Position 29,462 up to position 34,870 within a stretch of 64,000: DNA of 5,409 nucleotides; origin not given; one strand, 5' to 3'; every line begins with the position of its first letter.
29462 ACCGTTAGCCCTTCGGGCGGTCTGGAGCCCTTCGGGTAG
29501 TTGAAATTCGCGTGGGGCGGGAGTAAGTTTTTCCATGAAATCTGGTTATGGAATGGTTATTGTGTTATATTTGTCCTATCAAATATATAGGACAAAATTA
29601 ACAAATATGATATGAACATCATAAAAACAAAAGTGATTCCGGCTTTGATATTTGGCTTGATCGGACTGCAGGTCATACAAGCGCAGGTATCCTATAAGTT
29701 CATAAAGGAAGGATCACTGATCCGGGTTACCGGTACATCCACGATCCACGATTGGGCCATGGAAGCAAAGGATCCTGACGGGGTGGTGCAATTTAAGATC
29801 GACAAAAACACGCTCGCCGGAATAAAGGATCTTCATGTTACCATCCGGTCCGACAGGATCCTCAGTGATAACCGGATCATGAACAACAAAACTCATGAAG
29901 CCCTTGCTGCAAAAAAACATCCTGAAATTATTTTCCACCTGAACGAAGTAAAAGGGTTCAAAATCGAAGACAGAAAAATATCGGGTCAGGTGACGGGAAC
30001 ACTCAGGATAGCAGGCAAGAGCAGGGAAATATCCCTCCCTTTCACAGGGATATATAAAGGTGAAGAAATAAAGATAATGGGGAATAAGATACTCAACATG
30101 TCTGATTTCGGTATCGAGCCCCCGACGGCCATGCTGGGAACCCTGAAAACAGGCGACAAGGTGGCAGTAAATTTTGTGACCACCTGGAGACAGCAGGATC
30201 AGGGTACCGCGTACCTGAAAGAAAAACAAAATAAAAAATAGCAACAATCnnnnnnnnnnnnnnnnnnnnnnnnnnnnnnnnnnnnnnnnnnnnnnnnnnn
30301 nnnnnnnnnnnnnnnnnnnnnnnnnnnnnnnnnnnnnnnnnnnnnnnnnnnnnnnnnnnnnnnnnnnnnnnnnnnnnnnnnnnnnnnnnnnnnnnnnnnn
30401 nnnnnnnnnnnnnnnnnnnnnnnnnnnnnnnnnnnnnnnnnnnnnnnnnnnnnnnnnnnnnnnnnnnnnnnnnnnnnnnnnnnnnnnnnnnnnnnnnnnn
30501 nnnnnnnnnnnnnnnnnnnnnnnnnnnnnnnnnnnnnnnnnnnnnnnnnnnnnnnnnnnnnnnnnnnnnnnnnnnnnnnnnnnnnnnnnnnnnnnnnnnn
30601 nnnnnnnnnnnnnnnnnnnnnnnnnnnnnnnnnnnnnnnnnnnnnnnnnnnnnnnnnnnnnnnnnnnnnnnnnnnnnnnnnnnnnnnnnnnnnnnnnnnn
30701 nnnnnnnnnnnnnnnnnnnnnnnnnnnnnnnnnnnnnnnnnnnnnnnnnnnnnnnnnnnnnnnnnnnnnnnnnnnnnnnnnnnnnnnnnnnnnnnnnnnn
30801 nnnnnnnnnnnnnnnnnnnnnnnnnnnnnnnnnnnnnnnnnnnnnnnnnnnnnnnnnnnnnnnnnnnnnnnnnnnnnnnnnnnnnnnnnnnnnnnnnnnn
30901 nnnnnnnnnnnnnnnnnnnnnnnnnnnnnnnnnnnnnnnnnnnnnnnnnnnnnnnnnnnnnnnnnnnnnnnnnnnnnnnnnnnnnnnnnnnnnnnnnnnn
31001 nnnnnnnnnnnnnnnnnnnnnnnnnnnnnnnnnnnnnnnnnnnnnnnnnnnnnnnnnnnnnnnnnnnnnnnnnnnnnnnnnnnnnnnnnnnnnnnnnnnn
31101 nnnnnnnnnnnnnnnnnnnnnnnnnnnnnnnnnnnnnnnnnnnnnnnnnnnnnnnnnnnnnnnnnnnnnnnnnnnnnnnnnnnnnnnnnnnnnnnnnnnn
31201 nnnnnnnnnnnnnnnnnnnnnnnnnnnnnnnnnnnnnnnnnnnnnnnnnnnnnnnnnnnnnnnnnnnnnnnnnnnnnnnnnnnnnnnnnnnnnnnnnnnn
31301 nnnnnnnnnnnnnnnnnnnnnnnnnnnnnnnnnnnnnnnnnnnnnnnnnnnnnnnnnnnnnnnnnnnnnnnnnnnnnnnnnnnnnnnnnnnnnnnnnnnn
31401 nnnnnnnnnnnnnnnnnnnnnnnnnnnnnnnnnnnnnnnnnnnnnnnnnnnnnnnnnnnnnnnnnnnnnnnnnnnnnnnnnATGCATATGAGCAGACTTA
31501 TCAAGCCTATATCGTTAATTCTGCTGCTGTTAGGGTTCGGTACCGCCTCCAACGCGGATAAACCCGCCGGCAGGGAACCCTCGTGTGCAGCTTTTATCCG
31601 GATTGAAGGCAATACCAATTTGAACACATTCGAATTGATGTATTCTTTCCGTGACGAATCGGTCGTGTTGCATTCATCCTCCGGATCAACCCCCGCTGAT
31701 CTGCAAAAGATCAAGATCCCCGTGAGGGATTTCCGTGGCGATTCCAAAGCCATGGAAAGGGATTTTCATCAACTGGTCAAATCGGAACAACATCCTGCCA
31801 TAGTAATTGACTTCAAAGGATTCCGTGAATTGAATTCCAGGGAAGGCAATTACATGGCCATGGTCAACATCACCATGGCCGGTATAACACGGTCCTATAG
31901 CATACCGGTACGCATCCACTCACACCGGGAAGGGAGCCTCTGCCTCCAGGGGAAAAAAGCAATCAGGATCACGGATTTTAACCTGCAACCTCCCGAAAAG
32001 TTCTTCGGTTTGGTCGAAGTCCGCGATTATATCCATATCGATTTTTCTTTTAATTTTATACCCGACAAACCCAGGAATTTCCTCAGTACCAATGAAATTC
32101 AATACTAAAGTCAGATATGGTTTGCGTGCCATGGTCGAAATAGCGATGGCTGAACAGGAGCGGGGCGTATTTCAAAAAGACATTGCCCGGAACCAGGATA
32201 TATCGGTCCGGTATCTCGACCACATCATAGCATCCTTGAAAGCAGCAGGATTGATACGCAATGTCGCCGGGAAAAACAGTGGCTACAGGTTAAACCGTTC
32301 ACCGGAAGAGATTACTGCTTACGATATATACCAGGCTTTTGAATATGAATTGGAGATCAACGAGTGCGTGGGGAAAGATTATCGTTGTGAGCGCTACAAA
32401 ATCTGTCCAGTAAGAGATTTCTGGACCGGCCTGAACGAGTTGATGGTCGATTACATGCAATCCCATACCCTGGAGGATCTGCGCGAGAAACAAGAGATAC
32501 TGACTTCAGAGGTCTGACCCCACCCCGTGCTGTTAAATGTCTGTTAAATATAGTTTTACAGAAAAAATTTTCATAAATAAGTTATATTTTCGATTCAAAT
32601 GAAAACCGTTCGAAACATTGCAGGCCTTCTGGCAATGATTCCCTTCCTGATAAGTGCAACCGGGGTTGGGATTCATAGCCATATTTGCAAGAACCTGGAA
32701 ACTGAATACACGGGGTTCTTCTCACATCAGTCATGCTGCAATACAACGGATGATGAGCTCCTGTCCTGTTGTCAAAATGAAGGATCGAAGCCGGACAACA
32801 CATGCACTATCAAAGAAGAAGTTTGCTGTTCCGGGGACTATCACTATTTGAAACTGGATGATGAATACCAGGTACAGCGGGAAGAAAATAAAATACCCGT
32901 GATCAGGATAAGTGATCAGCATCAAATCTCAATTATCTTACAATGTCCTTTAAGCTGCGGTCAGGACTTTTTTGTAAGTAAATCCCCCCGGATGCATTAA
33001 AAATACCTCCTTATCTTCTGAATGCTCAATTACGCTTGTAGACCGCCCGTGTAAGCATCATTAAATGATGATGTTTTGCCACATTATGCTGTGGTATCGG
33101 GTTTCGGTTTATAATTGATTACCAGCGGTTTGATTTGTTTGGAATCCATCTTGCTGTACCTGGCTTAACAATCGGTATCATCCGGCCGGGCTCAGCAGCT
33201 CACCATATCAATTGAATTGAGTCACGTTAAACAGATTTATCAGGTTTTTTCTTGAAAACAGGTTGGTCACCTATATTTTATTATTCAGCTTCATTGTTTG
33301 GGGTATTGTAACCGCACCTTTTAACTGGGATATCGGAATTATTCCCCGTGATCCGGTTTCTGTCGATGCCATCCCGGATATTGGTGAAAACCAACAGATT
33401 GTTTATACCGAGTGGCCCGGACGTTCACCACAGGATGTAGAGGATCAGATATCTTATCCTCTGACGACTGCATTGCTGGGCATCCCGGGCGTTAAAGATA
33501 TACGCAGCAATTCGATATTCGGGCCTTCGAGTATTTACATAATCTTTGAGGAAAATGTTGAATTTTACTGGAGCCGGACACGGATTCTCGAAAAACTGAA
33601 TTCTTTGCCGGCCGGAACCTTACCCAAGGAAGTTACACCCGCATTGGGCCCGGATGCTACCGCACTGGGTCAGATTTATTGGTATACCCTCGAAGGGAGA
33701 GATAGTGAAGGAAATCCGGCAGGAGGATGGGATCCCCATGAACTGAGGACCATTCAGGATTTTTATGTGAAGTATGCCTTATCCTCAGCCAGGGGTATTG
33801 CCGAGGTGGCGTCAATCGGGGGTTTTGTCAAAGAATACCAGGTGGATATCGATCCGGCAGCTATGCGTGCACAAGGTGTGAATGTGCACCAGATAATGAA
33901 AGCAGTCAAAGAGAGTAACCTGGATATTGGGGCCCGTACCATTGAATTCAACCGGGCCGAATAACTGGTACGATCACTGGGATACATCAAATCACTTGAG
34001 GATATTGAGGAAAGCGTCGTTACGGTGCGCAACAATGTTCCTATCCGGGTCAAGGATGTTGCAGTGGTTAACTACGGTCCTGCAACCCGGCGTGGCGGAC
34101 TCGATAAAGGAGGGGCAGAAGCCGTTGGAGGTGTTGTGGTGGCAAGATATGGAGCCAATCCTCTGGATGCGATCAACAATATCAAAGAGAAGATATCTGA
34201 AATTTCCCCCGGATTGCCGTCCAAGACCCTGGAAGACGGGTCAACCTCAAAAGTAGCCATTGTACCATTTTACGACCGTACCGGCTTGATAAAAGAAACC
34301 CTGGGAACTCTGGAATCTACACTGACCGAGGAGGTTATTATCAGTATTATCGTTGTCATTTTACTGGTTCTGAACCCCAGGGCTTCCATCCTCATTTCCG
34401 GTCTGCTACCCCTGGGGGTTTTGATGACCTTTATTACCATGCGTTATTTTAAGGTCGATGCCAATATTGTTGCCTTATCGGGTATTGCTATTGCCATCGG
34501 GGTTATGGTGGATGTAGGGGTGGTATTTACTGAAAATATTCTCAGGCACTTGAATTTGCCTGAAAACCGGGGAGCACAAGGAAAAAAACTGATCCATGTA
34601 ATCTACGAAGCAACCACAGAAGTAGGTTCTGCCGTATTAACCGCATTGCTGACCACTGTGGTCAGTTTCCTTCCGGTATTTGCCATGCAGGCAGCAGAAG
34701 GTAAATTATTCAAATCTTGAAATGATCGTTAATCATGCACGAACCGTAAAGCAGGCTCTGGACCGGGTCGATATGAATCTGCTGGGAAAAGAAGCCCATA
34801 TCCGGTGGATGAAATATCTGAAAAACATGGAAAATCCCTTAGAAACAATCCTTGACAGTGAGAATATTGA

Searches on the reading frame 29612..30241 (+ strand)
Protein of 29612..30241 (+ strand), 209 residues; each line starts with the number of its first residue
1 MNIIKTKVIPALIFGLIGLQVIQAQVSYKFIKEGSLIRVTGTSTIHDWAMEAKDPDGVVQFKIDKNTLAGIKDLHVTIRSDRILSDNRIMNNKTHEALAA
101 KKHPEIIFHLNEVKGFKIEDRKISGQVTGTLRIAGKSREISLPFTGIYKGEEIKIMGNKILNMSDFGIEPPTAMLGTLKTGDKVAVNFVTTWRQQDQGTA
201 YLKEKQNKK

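Call 95: search_protein_families(library=pfam, proteins=[window:29612-30241:+], max_evalue=0.0001)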
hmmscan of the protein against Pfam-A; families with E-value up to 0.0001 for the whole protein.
window:29612-30241:+ (209 aa): 1 family
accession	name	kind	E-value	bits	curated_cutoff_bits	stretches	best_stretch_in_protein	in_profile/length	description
PF04264.18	YceI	-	1e-13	52.3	23.7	1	45-190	19-148/150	YceI-like domain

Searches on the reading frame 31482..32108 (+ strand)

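Call 95: search_protein_families(library=pfam, proteins=[window:31482-32108:+], max_evalue=0.0001)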
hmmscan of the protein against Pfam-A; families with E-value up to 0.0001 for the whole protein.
window:31482-32108:+ (208 aa): 1 family
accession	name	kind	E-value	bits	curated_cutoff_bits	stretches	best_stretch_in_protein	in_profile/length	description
PF04264.18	YceI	-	2.6e-06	28.3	23.7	1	75-192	45-150/150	YceI-like domain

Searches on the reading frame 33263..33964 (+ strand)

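Call 95: search_protein_families(library=pfam, proteins=[window:33263-33964:+], max_evalue=0.0001)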
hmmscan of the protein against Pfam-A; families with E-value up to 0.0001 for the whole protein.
window:33263-33964:+ (233 aa): 1 family
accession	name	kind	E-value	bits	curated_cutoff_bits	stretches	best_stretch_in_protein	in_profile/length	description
PF00873.25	ACR_tran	-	4.9e-34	117.7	28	1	25-228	23-220/1021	AcrB/AcrD/AcrF family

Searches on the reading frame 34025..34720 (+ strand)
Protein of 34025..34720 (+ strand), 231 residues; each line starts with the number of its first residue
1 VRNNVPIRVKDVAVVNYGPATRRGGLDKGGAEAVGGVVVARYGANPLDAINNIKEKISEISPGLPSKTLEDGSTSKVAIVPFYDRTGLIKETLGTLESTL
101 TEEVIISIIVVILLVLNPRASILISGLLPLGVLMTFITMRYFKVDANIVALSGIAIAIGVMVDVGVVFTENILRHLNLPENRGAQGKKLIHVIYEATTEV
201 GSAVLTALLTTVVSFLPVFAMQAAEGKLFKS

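Call 95: search_protein_families(library=pfam, proteins=[window:34025-34720:+], max_evalue=0.0001)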
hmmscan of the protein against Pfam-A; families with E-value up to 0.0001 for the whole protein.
window:34025-34720:+ (231 aa): 1 family
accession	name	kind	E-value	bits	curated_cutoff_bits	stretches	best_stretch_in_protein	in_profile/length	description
PF00873.25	ACR_tran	-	2.8e-40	138.3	28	1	4-230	250-461/1021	AcrB/AcrD/AcrF family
